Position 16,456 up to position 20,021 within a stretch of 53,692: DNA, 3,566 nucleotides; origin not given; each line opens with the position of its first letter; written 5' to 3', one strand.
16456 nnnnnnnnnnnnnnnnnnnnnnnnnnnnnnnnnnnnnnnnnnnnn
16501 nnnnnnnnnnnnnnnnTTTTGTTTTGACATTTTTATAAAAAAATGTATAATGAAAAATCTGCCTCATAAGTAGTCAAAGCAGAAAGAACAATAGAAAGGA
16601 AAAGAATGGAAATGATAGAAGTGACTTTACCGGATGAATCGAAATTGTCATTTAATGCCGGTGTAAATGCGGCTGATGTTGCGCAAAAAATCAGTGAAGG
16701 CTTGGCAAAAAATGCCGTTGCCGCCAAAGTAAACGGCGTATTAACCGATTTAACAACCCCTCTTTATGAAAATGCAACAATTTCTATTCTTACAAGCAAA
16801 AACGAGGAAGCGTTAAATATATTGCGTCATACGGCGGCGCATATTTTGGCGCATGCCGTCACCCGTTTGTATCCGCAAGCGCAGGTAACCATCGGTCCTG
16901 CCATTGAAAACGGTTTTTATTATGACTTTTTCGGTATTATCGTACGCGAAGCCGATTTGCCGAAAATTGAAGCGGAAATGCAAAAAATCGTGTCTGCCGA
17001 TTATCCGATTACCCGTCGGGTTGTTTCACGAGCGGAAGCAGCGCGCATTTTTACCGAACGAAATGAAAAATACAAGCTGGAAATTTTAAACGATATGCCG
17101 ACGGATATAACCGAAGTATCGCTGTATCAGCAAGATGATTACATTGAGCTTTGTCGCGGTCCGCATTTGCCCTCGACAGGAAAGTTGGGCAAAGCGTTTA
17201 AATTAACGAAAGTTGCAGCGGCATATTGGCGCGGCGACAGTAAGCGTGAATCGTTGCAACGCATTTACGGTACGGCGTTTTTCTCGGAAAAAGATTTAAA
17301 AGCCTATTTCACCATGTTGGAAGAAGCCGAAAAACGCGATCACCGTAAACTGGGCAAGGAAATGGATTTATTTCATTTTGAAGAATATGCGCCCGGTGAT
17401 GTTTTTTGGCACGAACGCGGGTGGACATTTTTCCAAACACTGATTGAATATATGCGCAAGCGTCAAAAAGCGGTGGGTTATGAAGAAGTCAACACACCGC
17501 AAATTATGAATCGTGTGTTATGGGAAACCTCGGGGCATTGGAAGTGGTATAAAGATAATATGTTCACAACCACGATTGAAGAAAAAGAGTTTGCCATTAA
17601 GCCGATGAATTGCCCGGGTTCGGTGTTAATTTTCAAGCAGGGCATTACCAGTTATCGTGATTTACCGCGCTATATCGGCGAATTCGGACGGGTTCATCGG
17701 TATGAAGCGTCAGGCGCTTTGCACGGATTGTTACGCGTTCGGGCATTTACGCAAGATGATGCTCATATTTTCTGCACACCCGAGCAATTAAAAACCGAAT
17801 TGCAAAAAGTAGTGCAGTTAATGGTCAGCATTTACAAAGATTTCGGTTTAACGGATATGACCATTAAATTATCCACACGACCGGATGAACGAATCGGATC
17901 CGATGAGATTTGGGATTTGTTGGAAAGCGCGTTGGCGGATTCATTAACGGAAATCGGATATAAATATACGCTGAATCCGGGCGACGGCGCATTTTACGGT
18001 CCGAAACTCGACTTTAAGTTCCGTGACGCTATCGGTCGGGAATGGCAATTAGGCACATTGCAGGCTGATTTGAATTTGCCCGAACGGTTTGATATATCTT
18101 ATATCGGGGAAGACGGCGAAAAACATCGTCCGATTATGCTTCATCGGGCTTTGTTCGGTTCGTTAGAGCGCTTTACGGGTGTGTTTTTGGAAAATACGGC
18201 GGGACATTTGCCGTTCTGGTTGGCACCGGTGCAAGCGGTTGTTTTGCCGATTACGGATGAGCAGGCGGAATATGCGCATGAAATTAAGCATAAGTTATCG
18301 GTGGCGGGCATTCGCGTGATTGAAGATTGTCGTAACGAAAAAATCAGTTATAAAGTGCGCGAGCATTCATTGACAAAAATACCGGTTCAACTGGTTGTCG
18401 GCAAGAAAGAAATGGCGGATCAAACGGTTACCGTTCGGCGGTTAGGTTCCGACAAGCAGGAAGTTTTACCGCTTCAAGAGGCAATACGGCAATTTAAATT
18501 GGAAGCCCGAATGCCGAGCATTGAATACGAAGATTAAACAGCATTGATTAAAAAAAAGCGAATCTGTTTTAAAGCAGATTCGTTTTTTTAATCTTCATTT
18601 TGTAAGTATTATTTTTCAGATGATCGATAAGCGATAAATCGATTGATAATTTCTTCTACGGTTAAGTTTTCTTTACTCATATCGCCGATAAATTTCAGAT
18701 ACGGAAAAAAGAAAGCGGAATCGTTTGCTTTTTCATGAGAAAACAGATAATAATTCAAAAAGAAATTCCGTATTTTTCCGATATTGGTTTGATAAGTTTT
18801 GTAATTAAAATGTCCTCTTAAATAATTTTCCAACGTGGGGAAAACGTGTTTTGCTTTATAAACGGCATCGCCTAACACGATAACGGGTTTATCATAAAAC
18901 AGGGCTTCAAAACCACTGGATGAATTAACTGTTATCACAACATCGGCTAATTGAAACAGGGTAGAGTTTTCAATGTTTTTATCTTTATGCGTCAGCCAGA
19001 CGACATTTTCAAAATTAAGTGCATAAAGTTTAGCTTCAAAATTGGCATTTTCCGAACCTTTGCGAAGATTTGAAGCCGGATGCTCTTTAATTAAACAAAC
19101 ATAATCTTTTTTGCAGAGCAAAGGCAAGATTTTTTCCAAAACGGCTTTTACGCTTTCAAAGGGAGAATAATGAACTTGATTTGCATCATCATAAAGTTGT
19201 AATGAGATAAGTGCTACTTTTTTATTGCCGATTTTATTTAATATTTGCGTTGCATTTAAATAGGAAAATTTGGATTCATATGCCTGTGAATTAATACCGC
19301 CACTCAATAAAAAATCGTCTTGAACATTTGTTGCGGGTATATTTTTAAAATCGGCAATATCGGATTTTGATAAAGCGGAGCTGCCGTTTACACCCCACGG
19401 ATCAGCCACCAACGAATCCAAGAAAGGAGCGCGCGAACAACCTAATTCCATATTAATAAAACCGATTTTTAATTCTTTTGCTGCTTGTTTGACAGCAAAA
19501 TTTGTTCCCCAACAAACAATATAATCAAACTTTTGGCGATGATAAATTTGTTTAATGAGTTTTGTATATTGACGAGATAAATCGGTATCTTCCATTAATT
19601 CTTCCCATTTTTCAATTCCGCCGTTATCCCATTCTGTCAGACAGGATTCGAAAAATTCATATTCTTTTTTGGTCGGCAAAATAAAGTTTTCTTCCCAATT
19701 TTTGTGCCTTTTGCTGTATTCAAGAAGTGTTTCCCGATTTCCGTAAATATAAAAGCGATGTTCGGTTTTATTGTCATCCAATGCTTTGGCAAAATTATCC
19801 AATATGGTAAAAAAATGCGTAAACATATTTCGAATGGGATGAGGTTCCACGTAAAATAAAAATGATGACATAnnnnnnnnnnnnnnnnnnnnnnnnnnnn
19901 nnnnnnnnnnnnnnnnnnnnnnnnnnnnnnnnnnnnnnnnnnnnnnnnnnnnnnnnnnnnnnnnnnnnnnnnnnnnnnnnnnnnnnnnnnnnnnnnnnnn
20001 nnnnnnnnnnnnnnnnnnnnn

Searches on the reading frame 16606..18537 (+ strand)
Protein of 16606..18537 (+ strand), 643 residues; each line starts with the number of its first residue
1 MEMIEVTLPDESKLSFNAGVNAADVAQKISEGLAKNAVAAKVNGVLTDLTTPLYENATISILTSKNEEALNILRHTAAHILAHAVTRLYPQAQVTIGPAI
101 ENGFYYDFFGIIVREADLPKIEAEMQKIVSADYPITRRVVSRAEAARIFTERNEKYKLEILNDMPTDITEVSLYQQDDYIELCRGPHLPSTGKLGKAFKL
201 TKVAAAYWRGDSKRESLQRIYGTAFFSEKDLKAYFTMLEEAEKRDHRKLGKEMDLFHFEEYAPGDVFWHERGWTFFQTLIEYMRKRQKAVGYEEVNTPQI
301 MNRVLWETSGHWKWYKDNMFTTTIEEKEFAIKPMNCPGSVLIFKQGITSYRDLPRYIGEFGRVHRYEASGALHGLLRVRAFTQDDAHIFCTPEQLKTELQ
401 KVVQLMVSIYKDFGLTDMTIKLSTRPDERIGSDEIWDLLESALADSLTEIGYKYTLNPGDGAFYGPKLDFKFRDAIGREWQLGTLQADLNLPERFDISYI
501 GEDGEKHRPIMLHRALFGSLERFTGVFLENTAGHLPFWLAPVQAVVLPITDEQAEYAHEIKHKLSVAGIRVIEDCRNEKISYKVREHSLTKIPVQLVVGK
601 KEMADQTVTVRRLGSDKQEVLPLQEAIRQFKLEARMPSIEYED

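Call 6: search_protein_families(library=pfam, proteins=[window:16606-18537:+])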
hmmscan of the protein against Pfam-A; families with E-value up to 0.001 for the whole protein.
window:16606-18537:+ (643 aa): 4 families
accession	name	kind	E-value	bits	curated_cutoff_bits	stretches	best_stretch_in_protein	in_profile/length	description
PF00587.30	tRNA-synt_2b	-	5.8e-46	157.2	29.3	1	321-530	2-178/179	tRNA synthetase class II core domain (G, H, P, S and T)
PF03129.25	HGTP_anticodon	-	7.9e-21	74.5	21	1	543-630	1-91/94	Anticodon binding domain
PF07973.19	tRNA_SAD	-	1.1e-14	54.6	24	1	171-221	1-44/44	Threonyl and Alanyl tRNA synthetase second additional domain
PF02824.27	TGS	-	4.8e-13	49.4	22.2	1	4-63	1-60/60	TGS domain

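Call 13: find_encoding_contigs(protein=window:16606-18537:+, flank=10000, max_places=10)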
Protein window:16606-18537:+ (643 aa): no gene with exactly this product is on record in the collection.

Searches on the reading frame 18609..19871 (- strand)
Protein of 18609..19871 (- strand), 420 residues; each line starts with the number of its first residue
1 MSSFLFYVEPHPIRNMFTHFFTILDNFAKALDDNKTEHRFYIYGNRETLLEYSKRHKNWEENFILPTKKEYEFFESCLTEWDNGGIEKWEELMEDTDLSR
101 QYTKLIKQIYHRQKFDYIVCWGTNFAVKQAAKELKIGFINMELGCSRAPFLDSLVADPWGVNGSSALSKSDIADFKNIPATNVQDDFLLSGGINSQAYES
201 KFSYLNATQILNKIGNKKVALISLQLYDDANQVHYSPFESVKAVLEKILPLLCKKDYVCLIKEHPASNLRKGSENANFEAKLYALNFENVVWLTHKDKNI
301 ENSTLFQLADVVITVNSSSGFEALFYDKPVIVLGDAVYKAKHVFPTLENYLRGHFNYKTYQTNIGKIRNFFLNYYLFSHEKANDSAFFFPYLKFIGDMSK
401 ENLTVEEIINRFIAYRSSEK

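Call 6: search_protein_families(library=pfam, proteins=[window:18609-19871:-])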
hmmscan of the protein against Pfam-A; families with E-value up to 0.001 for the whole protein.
window:18609-19871:- (420 aa): 2 families
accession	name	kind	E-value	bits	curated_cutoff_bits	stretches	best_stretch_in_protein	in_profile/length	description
PF05159.20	Capsule_synth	-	4.4e-18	66.2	20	1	211-340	139-268/310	Capsule polysaccharide biosynthesis protein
PF21912.2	Glyco_transf_99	-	2.6e-08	34.6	27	1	72-164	82-177/179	Glycosyltransferase 99 family N-terminal domain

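Call 72: search_protein_families(library=ncbifam, proteins=[window:18609-19871:-], max_evalue=0.001)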
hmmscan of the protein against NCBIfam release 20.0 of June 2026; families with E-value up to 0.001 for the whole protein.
window:18609-19871:- (420 aa): 2 families
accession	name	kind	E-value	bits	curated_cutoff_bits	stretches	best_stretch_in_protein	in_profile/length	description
NF050054.1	CapPschMdfirKpsS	equivalog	4.4e-09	36.2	600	1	206-373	212-379/390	capsule polysaccharide modification protein KpsS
NF046086.1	BFO_1060_trans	domain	3.2e-08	33.1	200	1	240-372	206-323/365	BFO_1060 family glycosyltransferase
